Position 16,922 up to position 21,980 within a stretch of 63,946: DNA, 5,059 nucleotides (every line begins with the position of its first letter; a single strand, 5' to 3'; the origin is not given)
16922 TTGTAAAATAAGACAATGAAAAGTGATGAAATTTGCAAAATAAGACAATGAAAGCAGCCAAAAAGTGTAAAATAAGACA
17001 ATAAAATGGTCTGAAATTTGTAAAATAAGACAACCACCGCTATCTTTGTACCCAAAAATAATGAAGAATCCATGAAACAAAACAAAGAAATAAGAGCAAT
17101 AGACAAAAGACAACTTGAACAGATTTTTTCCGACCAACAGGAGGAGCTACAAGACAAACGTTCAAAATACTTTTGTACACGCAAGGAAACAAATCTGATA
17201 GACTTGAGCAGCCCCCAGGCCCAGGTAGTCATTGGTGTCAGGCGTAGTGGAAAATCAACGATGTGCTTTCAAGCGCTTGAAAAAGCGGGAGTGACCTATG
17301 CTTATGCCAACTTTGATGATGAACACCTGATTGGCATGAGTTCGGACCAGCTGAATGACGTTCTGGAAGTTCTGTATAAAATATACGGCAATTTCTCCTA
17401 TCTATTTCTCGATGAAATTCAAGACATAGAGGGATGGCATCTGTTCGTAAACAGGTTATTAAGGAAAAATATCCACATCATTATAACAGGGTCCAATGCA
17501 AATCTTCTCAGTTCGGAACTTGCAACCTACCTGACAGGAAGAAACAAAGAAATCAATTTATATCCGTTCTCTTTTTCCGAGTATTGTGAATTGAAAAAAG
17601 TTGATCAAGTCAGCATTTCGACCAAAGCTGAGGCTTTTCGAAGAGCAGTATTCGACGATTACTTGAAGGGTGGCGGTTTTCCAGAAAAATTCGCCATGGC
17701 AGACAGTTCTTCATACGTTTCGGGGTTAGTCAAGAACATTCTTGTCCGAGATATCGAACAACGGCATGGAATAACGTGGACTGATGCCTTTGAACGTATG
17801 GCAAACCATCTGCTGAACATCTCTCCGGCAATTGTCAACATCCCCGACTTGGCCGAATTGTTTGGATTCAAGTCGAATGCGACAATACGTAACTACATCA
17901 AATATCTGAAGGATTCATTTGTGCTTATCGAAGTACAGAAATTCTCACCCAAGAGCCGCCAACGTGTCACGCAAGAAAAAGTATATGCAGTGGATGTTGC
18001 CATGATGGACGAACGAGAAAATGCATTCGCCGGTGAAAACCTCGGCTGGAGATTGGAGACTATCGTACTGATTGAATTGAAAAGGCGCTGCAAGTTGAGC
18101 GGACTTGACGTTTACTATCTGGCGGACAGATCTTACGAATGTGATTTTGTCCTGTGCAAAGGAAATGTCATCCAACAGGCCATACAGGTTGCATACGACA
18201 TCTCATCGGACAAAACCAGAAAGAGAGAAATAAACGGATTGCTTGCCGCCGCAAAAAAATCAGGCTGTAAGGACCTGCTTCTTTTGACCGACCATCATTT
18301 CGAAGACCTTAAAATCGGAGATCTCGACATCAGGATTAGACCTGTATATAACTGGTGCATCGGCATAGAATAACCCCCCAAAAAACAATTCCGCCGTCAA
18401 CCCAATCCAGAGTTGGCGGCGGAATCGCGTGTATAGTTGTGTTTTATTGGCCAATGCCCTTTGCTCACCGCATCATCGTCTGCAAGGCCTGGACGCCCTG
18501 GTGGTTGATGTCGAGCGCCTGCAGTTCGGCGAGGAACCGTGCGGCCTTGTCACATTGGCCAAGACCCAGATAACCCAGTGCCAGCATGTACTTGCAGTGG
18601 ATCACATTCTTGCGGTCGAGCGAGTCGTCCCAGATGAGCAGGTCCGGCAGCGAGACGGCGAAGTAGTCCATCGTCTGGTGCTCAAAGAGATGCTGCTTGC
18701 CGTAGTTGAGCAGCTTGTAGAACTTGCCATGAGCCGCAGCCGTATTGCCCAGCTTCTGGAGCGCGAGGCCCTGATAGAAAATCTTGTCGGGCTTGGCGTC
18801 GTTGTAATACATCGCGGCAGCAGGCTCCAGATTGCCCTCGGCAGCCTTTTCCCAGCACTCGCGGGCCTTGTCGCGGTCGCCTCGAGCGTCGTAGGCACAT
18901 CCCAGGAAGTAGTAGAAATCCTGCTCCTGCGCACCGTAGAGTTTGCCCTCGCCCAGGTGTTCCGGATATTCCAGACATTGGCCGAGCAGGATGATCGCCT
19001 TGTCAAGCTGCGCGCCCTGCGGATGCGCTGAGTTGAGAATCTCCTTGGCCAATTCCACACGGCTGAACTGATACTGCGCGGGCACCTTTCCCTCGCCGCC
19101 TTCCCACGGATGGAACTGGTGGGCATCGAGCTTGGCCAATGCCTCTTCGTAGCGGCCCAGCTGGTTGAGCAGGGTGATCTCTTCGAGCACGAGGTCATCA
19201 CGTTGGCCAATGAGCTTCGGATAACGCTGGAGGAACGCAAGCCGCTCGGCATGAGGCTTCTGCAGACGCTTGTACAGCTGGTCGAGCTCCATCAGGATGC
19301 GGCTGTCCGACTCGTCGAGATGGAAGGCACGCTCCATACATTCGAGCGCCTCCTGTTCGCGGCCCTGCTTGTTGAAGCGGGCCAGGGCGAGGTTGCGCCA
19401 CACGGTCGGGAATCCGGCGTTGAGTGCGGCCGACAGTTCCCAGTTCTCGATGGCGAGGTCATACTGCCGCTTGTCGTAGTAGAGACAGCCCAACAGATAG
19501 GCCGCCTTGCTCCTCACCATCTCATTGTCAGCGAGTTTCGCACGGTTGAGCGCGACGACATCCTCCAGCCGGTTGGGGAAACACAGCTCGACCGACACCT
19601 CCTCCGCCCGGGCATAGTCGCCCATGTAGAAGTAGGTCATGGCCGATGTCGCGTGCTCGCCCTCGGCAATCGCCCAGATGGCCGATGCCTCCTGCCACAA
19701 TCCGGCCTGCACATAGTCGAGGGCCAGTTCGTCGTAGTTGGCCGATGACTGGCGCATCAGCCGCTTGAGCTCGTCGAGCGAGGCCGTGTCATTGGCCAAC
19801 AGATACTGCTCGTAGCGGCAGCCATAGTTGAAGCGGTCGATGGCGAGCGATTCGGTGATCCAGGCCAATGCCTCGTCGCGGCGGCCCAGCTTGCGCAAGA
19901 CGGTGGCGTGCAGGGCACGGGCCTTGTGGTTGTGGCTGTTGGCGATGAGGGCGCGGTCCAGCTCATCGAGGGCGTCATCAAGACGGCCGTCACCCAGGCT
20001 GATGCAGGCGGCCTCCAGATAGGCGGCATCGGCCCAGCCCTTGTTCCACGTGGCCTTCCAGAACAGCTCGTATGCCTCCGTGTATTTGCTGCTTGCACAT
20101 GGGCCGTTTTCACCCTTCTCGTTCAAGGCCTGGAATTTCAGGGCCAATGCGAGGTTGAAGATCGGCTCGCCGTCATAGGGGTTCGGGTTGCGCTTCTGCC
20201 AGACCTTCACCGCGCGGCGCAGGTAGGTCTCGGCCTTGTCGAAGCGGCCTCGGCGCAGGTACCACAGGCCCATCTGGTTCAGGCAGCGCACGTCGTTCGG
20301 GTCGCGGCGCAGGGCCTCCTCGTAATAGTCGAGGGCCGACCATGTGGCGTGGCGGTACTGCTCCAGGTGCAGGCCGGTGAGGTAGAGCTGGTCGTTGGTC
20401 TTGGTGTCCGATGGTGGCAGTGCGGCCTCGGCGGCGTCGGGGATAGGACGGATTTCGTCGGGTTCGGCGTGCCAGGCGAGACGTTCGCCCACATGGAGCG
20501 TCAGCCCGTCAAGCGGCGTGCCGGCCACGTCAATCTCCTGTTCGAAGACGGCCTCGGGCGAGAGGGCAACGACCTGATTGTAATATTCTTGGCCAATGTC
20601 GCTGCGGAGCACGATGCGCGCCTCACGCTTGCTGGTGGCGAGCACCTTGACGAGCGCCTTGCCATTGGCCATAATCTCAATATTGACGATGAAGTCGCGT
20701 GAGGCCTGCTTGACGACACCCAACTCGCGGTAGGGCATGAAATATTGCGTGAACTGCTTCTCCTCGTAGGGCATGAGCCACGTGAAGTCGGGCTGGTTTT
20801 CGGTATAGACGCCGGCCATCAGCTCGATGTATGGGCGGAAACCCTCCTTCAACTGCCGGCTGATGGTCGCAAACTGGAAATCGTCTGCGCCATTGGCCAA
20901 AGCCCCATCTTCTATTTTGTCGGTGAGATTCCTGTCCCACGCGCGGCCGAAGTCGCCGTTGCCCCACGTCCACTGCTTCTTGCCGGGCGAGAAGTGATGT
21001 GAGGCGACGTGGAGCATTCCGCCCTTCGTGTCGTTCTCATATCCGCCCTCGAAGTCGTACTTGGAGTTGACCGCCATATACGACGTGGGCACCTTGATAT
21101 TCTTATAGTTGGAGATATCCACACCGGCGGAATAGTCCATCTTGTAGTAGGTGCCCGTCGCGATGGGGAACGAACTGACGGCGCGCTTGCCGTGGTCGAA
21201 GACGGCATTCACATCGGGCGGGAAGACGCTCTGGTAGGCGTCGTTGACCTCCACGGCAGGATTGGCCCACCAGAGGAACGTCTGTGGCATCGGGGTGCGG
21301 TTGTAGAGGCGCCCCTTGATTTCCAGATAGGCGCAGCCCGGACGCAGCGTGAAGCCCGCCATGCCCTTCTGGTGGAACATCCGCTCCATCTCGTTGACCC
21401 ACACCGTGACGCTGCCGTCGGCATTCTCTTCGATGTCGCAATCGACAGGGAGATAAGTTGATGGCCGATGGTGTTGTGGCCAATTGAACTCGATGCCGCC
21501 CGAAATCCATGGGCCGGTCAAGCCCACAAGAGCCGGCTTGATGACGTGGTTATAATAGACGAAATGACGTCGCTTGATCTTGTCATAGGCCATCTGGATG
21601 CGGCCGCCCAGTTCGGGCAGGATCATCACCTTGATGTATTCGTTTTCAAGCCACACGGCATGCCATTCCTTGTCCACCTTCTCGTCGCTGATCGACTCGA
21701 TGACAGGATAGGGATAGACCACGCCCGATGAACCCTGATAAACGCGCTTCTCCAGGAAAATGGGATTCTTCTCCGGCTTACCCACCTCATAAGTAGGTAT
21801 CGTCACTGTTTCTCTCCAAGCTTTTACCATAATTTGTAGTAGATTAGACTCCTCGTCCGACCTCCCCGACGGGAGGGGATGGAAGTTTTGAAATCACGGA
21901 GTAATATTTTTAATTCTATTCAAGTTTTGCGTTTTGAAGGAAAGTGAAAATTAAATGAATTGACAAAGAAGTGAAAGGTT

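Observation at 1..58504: Hyper-abundant palindrome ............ (core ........, degenerate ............) saturates the host part of the window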

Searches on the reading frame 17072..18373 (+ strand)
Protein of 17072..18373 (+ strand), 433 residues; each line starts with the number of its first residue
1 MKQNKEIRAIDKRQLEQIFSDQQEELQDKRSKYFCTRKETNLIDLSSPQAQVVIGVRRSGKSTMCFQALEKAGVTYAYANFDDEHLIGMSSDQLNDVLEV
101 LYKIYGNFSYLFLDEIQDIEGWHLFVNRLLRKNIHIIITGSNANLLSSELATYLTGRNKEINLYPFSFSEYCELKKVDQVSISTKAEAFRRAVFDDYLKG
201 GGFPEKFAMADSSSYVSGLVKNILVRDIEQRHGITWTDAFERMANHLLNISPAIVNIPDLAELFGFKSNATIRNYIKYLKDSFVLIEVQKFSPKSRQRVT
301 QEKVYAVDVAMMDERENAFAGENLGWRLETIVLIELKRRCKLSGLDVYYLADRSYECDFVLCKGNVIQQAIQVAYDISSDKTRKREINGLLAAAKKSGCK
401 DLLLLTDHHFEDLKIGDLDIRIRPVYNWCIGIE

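Call 32: search_protein_families(library=pfam, proteins=[window:17072-18373:+], max_evalue=0.00001)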
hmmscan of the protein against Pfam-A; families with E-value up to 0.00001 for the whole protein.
window:17072-18373:+ (433 aa): 2 families
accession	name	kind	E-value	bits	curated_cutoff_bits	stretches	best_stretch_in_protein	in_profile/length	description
PF13173.12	AAA_14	-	1.5e-32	112.7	27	1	49-172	3-129/129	AAA domain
PF13635.12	DUF4143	-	1e-13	51.8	28.1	1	226-372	2-156/160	Domain of unknown function (DUF4143)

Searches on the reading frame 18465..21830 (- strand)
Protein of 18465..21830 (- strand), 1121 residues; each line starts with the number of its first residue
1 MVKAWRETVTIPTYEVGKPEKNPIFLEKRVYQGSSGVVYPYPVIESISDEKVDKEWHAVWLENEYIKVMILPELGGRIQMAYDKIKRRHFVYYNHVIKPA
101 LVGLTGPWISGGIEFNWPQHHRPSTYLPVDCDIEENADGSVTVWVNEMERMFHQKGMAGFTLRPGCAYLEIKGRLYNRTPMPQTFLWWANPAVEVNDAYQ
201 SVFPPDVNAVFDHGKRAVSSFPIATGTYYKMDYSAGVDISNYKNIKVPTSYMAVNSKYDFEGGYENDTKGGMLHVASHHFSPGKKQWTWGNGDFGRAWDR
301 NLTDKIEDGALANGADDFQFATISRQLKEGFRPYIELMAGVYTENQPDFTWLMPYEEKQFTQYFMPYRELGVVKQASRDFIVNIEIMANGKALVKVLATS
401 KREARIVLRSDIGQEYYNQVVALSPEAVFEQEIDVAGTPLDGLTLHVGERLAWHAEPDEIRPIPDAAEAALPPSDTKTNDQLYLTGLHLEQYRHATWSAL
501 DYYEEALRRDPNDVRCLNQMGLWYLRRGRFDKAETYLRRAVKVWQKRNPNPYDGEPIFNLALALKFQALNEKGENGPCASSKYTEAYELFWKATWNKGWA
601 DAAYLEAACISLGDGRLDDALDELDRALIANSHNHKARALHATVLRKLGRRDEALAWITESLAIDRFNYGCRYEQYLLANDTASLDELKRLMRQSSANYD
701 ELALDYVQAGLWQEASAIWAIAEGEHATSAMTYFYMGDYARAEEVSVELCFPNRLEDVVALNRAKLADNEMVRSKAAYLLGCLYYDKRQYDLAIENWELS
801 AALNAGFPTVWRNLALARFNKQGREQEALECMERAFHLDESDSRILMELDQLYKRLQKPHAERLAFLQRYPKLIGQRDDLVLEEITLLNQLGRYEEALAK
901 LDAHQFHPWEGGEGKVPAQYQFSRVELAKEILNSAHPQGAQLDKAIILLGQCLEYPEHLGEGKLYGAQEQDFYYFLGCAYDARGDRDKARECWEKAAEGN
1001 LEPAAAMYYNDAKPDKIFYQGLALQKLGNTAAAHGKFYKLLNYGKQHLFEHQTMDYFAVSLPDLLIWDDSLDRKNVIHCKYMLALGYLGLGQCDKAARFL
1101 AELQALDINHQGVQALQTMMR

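Call 8: search_protein_families(library=pfam, proteins=[window:18465-21830:-])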
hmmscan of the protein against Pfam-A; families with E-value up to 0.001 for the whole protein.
window:18465-21830:- (1121 aa): 14 families
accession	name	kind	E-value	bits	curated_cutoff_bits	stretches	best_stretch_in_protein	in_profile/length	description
PF17128.10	DUF5107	-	2.5e-49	168.4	24.4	1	37-308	5-267/310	Domain of unknown function (DUF5107)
PF07719.23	TPR_2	-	1.4e-21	75.2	27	1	972-998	3-29/34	Tetratricopeptide repeat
PF00515.34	TPR_1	-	1.5e-17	63.1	27.8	0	972-997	3-28/34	Tetratricopeptide repeat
PF13432.12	TPR_16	-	3.5e-15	56.5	32.7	1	499-541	16-58/65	Tetratricopeptide repeat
PF13181.12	TPR_8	-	4.8e-13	48.6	25.7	0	971-997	2-28/34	Tetratricopeptide repeat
PF13424.12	TPR_12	-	7.7e-13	48.9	30.1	2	499-545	29-76/77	Tetratricopeptide repeat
PF14559.12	TPR_19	-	1.5e-09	38.5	25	2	612-665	2-55/68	Tetratricopeptide repeat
PF13428.12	TPR_14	-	1.5e-09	38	23.5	0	516-544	3-31/44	Tetratricopeptide repeat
PF13414.12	TPR_11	-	6.1e-08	32.7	26.8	0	783-821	3-41/42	TPR repeat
PF13374.12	TPR_10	-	5.4e-07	29.9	27.5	1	515-546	3-34/42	Tetratricopeptide repeat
PF13176.12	TPR_7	-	1.3e-05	25.3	27.9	0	518-542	3-29/36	Tetratricopeptide repeat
PF07721.20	TPR_4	-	0.00032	21.5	27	0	637-657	3-23/26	Tetratricopeptide repeat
PF13431.12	TPR_17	-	0.00045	20.7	24.4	1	502-534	1-33/34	Tetratricopeptide repeat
PF13371.12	TPR_9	-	0.00045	20.6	35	0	498-541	13-56/73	Tetratricopeptide repeat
